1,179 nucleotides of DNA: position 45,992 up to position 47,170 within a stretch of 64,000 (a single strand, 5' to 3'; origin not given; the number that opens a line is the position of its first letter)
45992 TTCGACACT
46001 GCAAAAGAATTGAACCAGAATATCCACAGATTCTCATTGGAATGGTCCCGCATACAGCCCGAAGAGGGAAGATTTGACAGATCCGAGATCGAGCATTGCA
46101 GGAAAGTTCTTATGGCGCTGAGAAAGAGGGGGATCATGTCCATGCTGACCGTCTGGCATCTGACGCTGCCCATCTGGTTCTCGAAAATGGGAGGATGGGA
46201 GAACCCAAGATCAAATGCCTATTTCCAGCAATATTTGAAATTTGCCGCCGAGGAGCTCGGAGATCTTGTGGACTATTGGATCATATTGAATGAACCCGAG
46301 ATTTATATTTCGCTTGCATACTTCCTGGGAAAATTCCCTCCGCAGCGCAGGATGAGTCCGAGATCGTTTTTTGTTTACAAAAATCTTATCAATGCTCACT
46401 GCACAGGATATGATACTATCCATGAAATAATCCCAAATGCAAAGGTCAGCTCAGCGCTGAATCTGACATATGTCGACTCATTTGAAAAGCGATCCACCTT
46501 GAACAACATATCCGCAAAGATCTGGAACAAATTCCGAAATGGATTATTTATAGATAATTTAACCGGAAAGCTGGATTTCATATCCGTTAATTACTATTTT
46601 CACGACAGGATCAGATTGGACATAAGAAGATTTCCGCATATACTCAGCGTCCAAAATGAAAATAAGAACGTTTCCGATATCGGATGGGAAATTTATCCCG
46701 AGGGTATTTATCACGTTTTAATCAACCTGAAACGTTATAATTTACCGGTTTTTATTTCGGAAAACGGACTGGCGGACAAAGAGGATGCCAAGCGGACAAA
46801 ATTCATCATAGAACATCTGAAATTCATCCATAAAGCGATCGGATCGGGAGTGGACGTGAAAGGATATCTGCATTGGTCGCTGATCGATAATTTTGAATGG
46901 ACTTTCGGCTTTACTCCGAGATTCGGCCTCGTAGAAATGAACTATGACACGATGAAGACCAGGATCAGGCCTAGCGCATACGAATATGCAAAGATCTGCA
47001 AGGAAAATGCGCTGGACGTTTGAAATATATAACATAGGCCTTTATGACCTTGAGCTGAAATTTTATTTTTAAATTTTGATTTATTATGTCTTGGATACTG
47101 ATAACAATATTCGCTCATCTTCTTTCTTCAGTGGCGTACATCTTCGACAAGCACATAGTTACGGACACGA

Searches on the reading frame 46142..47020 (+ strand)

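Call 82: search_protein_families(library=pfam, proteins=[window:46142-47020:+], max_evalue=0.001)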
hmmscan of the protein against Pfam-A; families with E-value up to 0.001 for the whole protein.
window:46142-47020:+ (293 aa): 1 family
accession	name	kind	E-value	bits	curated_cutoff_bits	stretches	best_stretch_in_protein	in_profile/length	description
PF00232.24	Glyco_hydro_1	-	2.3e-56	191.6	22.6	2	139-289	282-451/453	Glycosyl hydrolase family 1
